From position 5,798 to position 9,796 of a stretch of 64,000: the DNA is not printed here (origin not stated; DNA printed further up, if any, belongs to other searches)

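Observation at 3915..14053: Type I R-M operon with a fourth, translationally coupled gene between hsdM and hsdS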

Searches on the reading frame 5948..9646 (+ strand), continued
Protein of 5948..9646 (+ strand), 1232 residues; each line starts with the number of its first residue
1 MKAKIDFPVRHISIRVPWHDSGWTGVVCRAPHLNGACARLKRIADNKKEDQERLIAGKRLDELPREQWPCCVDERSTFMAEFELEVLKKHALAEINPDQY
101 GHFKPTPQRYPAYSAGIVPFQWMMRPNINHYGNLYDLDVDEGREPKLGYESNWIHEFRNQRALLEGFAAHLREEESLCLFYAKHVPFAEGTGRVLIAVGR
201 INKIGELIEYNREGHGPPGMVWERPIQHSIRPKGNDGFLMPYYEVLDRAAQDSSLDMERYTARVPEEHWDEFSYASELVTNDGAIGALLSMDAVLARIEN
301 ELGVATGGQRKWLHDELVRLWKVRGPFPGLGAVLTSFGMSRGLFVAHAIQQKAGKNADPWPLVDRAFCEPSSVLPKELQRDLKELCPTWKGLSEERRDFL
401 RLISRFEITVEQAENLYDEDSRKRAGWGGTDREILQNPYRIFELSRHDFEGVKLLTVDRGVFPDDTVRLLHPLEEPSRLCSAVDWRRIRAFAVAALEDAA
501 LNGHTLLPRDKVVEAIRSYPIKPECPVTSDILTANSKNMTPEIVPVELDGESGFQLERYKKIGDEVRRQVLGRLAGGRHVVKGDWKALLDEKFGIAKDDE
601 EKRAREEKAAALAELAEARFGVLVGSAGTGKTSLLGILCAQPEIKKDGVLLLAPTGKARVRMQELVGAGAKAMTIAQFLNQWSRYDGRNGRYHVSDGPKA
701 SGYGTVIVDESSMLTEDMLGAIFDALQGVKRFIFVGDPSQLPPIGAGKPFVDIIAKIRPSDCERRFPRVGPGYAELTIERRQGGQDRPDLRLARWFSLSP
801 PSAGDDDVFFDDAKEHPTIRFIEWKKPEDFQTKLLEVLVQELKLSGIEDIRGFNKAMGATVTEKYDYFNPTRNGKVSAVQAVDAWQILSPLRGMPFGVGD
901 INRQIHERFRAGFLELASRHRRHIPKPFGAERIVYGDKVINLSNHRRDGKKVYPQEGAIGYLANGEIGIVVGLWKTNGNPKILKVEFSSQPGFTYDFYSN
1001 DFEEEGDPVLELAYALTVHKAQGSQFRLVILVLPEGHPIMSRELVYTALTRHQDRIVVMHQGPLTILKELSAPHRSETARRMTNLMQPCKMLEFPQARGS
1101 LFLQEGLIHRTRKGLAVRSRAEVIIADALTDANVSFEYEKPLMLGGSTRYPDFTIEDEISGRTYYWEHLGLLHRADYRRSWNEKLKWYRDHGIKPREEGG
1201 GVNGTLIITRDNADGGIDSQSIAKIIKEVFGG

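Call 23: search_protein_families(library=pfam, proteins=[L008:6023-9220:+, L008:9217-9969:+, L031:6427-9981:+, L017:4217-7978:+, L057:3072-10001:+, L041:6717-10010:+, L021:2303-6235:+, L033:1554-2285:+], max_evalue=0.001)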
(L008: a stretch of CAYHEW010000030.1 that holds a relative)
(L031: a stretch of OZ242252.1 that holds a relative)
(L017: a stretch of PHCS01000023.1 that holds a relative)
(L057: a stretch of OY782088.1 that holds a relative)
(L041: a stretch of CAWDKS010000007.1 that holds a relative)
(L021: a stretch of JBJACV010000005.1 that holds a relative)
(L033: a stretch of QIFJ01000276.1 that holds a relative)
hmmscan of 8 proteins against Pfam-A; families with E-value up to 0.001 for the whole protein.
L008:6023-9220:+ (1065 aa): 4 families
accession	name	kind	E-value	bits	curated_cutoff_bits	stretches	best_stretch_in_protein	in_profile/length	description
PF00271.37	Helicase_C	-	5.6e-13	49.5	23.5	1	666-802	6-110/110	Helicase conserved C-terminal domain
PF00176.29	SNF2-rel_dom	-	1.2e-10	41.5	24.9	1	246-292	14-67/290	SNF2-related domain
PF04851.21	ResIII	-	7.7e-07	29.6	22.5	1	249-386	24-163/164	Type III restriction enzyme, res subunit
PF00270.35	DEAD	-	3.4e-06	27.3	26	0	334-386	114-161/167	DEAD/DEAH box helicase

L008:9217-9969:+ (250 aa): 1 family
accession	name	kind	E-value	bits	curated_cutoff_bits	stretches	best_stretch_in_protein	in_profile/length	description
PF14335.11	DUF4391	-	1.8e-68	231.4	29.9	1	11-243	2-232/232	Domain of unknown function (DUF4391)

L031:6427-9981:+ (1184 aa): 6 families
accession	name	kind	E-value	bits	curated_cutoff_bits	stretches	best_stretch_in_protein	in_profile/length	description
PF18766.7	SWI2_SNF2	-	3.4e-24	86.2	26.7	1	282-523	1-189/221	SWI2/SNF2 ATPase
PF04313.20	HSDR_N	-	4.8e-13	49.9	25.1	1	118-206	108-195/198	Type I restriction enzyme R protein N terminus (HSDR_N)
PF22679.2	T1R_D3-like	-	1.5e-11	45.4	27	1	651-705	88-145/158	Type I restriction enzyme subunit R domain 3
PF04851.21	ResIII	-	1.2e-09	38.7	22.5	1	279-441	4-147/164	Type III restriction enzyme, res subunit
PF00717.28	Peptidase_S24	-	6.2e-06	26.3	23.3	1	1044-1177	5-116/116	Peptidase S24-like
PF00270.35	DEAD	-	7e-05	23.1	26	1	300-445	14-143/167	DEAD/DEAH box helicase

L017:4217-7978:+ (1253 aa): 1 family
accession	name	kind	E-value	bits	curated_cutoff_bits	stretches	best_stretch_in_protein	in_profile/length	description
PF00078.32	RVT_1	-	0.0005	20.3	29.6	1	197-337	63-166/205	Reverse transcriptase (RNA-dependent DNA polymerase)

L057:3072-10001:+ (2309 aa): 9 families
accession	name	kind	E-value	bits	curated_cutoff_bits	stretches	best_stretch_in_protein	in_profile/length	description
PF13087.12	AAA_12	-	5.4e-25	88.5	27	1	2038-2225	15-191/195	AAA domain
PF13086.12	AAA_11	-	2.2e-15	57.6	27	1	1836-1904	19-101/257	AAA domain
PF13245.12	AAA_19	-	2.5e-15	57.3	25.1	1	1832-2000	9-132/134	AAA domain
PF25794.1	SACS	-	8.6e-10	39.3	32.8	1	82-166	7-107/247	Sacsin domain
PF13604.12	AAA_30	-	7.8e-08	32.7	27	1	1829-2000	13-131/191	AAA domain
PF13589.12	HATPase_c_3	-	2e-06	28.3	25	1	94-175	5-87/137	Histidine kinase-, DNA gyrase B-, and HSP90-like ATPase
PF00580.27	UvrD-helicase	-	2.9e-06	27.6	23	1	1832-1998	11-133/271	UvrD/REP helicase N-terminal domain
PF13538.12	UvrD_C_2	-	0.00011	22.4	27.4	1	2170-2225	2-52/52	UvrD-like helicase C-terminal domain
PF01443.25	Viral_helicase1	-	0.00052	20.3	21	0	2161-2225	168-227/228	Viral superfamily 1 RNA helicase core domain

L041:6717-10010:+ (1097 aa): 2 families
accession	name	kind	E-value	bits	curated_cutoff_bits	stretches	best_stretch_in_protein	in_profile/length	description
PF04851.21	ResIII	-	4e-07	30.5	22.5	1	220-435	20-163/164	Type III restriction enzyme, res subunit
PF19778.5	RE_endonuc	-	7e-05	23.1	23.4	1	951-1032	7-82/108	Endonuclease domain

L021:2303-6235:+ (1310 aa): 5 families
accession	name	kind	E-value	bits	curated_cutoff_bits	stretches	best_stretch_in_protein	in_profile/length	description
PF18135.7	Type_ISP_C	-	8.6e-84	282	25.9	1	758-1113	2-342/342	Type ISP C-terminal specificity domain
PF02384.22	N6_Mtase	-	9.8e-09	35.4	20.4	1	352-574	4-138/311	N-6 DNA Methylase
PF00717.28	Peptidase_S24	-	2.9e-08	33.9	23.3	1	1170-1302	5-115/116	Peptidase S24-like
PF07669.17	Eco57I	-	1.6e-06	28.8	25.3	1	548-660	69-165/171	Eco57I restriction-modification methylase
PF20473.4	MmeI_Mtase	-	5.1e-05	23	27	1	433-622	21-190/259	MmeI, DNA-methyltransferase domain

L033:1554-2285:+ (243 aa): 1 family
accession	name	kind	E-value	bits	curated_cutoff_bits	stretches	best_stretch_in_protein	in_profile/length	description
PF01863.23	YgjP-like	-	4.1e-53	180.9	26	1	32-235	1-206/207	YgjP-like, metallopeptidase domain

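Call 30: search_protein_families(library=pfam, proteins=[L038:6852-9980:+, L046:13829-16606:+, L046:18287-20380:+, L010:10110-13163:+, L026:6486-9869:+, L026:3140-6484:+, L042:4844-8542:+, L034:18720-21662:+, L047:15122-16030:+, L005:15099-16046:+], max_evalue=0.001)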
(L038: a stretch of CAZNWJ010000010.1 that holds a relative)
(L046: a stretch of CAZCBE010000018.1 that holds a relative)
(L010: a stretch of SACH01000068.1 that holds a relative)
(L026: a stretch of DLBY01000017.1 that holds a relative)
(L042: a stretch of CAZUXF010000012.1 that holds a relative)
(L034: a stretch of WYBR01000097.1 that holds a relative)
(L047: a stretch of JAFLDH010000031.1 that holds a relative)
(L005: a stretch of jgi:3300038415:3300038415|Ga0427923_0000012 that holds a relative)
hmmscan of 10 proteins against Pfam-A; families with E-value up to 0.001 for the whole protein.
L038:6852-9980:+ (1042 aa): 1 family
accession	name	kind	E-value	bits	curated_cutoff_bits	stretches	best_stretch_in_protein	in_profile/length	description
PF25794.1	SACS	-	8.3e-22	78.6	32.8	1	30-132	8-128/247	Sacsin domain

L046:13829-16606:+ (925 aa): 2 families
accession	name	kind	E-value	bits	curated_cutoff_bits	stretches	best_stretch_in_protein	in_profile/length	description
PF01555.25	N6_N4_Mtase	-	3e-31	109.5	26.7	1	153-479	1-217/221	DNA methylase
PF13649.12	Methyltransf_25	-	9.3e-06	26.7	27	0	447-489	1-47/97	Methyltransferase domain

L046:18287-20380:+ (697 aa): 9 families
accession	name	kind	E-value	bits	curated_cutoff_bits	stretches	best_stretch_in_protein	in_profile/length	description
PF00580.27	UvrD-helicase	-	3.1e-19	70.1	23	1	234-479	1-254/271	UvrD/REP helicase N-terminal domain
PF13361.12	UvrD_C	-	1.5e-17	64.5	25.6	1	606-680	282-348/350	UvrD-like helicase C-terminal domain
PF13245.12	AAA_19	-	7.4e-10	39.6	25.1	1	249-477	13-130/134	AAA domain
PF13538.12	UvrD_C_2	-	3.1e-09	37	27.4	0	652-677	24-51/52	UvrD-like helicase C-terminal domain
PF09848.15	SLFN-g3_helicase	-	7.2e-06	25.9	24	0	252-299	6-53/354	Schlafen group 3, DNA/RNA helicase domain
PF13086.12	AAA_11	-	2.2e-05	24.8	27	1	237-445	5-222/257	AAA domain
PF02562.22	PhoH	-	2.5e-05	24.3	27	0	252-283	24-55/205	PhoH-like protein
PF13604.12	AAA_30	-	9.6e-05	22.6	27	0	234-298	2-67/191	AAA domain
PF13481.12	AAA_25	-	0.00011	22.4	27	0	235-299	18-93/195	AAA domain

L010:10110-13163:+ (1017 aa): 3 families
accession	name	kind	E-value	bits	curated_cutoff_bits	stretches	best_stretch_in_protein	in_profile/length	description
PF19778.5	RE_endonuc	-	3.8e-34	117.2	23.4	1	891-986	2-98/108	Endonuclease domain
PF04851.21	ResIII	-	1.5e-09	38.4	22.5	1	103-263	26-161/164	Type III restriction enzyme, res subunit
PF00270.35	DEAD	-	1.1e-06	29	26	1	101-265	15-161/167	DEAD/DEAH box helicase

L026:6486-9869:+ (1127 aa): 3 families
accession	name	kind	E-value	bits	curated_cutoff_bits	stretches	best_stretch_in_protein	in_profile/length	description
PF04851.21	ResIII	-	6.6e-08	33.1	22.5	1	193-321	21-140/164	Type III restriction enzyme, res subunit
PF18766.7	SWI2_SNF2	-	2.2e-06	27.9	26.7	1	200-319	23-131/221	SWI2/SNF2 ATPase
PF00270.35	DEAD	-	0.00011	22.4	26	1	203-350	22-163/167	DEAD/DEAH box helicase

L026:3140-6484:+ (1114 aa): 1 family
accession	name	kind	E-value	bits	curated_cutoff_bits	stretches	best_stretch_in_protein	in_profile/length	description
PF01555.25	N6_N4_Mtase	-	2e-20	74.2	26.7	1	517-844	1-211/221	DNA methylase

L042:4844-8542:+ (1232 aa): 4 families
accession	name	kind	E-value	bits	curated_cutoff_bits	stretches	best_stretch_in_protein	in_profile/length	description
PF07669.17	Eco57I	-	1.9e-34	119.6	25.3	1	630-874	1-171/171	Eco57I restriction-modification methylase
PF02384.22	N6_Mtase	-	4.6e-12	46.3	20.4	1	770-891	117-235/311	N-6 DNA Methylase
PF12950.13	TaqI_C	-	1.2e-08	35.6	26.5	1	1001-1097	21-117/118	TaqI-like C-terminal specificity domain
PF20473.4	MmeI_Mtase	-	0.00016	21.4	27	0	545-653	14-86/259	MmeI, DNA-methyltransferase domain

L034:18720-21662:+ (980 aa): 7 families
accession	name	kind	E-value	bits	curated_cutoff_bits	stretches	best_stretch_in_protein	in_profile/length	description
PF00580.27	UvrD-helicase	-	2.9e-51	175.2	23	1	63-335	1-271/271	UvrD/REP helicase N-terminal domain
PF13361.12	UvrD_C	-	4.7e-35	122.1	25.6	2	553-689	236-348/350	UvrD-like helicase C-terminal domain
PF12705.13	PDDEXK_1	-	1.7e-24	87.5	22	1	739-969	2-246/247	PD-(D/E)XK nuclease superfamily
PF13245.12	AAA_19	-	4.3e-17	63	25.1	1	70-318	4-132/134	AAA domain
PF13538.12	UvrD_C_2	-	4.2e-11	43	27.4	1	611-630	2-23/52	UvrD-like helicase C-terminal domain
PF13604.12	AAA_30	-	1.5e-06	28.5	27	0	63-134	2-70/191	AAA domain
PF01930.23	Cas_Cas4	-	4.2e-05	24.1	22.7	1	849-970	48-159/160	Domain of unknown function DUF83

L047:15122-16030:+ (302 aa): 1 family
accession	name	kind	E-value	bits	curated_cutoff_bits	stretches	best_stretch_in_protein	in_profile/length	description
PF08867.16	FRG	-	2e-23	83.5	25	1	27-123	4-93/94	FRG domain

L005:15099-16046:+ (315 aa): 0 families

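Call 43: search_solved_structures(query=A1, max_evalue=1)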
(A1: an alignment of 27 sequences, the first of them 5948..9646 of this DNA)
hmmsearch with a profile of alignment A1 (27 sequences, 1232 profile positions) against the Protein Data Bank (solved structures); distinct sequences matched with E-value up to 1: 40.
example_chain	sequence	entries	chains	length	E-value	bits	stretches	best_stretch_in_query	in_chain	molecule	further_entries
3e1s_A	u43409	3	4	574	4e-29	104.4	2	604-753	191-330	Exodeoxyribonuclease V, subunit RecD | Exodeoxyribonuclease V, subunit RecD, putative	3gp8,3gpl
1w36_D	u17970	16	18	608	4.1e-26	94.4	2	606-909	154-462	EXODEOXYRIBONUCLEASE V ALPHA CHAIN | RecBCD enzyme subunit RecD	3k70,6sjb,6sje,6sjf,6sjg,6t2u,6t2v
5ld2_D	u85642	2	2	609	4.1e-26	94.4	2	606-909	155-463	RecBCD enzyme subunit RecD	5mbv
9kwf_B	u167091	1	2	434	7.8e-21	77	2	620-744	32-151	Putative deoxyribonuclease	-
3upu_A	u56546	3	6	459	3.4e-07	31.8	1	607-748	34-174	ATP-dependent DNA helicase dda | Dda helicase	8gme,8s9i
8bnv_A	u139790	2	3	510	4.2e-07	31.5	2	618-744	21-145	AAA family ATPase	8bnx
9f0x_H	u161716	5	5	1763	1.1e-06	30.1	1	615-750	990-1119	Multifunctional conjugation protein TraI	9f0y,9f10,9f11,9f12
8bns_A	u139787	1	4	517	3.9e-06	28.3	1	611-745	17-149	AAA ATPase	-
6s3p_A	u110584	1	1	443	1.1e-05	26.8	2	621-745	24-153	PIF1 helicase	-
6s3e_A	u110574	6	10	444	1.1e-05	26.8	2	621-745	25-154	PIF1 helicase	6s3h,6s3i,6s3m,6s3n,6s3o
7bil_A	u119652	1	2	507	1.4e-05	26.4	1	621-745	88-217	PIF1 helicase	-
7oar_A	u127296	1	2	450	1.8e-05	26.1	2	621-745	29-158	Pif1 helicase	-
6xzt_A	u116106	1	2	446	2.7e-05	25.5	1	621-745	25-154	PIF1 helicase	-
7ada_A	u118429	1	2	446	3.1e-05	25.3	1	621-745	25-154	PIF1 helicase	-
5mzn_A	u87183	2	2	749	0.00024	22.3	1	702-744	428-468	Helicase SEN1,Helicase SEN1 | Helicase SEN1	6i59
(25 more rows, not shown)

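Call 48: find_homologous_proteins(query=L078:10001-13750:+, max_evalue=1e-10)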
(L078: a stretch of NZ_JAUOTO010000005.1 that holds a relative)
Query L078:10001-13750:+ (1249 aa): 1432 proteins with E <= 1e-10 among 8000 candidates; the best 120 are listed.
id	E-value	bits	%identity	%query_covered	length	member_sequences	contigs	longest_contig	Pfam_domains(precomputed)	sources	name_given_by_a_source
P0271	0.0e+0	2887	100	100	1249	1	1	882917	PF13538.13,PF13086.13,PF01443.25,PF13604.13,PF13245.13,PF13401.13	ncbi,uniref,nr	ncbi:ATP-dependent RecD-like DNA helicase [Flavitalea sp. BT771]|uniref:ATP-dependent DNA helicase n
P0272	0.0e+0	2575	89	100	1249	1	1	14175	PF13538.13,PF13086.13,PF01443.25,PF13604.13,PF13245.13,PF13401.13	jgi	-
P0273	0.0e+0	2409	83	100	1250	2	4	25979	PF13538.13,PF13086.13,PF01443.25,PF13604.13,PF13245.13,PF13401.13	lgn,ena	-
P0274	0.0e+0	2375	82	100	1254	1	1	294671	PF13538.13,PF13086.13,PF01443.25,PF13604.13,PF13245.13,PF13401.13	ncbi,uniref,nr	ncbi:ATP-dependent RecD-like DNA helicase [Pedobacter sp. SYP-B3415]|uniref:ATP-dependent DNA helica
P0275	0.0e+0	2373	82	100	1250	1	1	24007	PF13538.13,PF13086.13,PF01443.25,PF13604.13,PF13245.13,PF13401.13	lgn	-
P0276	0.0e+0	2359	81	100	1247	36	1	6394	PF13538.13,PF13086.13,PF01443.25,PF13604.13,PF13245.13,PF13401.13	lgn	-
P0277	0.0e+0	2339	81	100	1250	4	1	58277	PF13538.13,PF13086.13,PF01443.25,PF13604.13,PF13245.13,PF13401.13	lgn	-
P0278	0.0e+0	2289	79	100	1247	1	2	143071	PF13538.13,PF13086.13,PF01443.25,PF13604.13,PF13245.13,PF13401.13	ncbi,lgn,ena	-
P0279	0.0e+0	2286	79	100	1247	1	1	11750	PF13538.13,PF13086.13,PF01443.25,PF13604.13,PF13245.13,PF13401.13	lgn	-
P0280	0.0e+0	2285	79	100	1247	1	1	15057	PF13538.13,PF13086.13,PF01443.25,PF13604.13,PF13245.13,PF13401.13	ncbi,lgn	-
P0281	0.0e+0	2285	78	100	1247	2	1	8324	PF13538.13,PF13086.13,PF01443.25,PF13604.13,PF13245.13,PF13401.13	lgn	-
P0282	0.0e+0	2283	79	100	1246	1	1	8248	PF13538.13,PF13086.13,PF01443.25,PF13604.13,PF13245.13,PF13401.13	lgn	-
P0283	0.0e+0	2282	78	100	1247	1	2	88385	PF13538.13,PF13086.13,PF01443.25,PF13604.13,PF13245.13,PF13401.13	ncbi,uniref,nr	ncbi:ATP-dependent DNA helicase [Mongoliitalea lutea]|uniref:AAA+ ATPase domain-containing protein n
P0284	0.0e+0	2279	78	100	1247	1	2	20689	PF13538.13,PF13086.13,PF01443.25,PF13604.13,PF13245.13,PF13401.13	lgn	-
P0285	0.0e+0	2276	79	100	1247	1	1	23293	PF13538.13,PF13086.13,PF01443.25,PF13604.13,PF13245.13,PF13401.13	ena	-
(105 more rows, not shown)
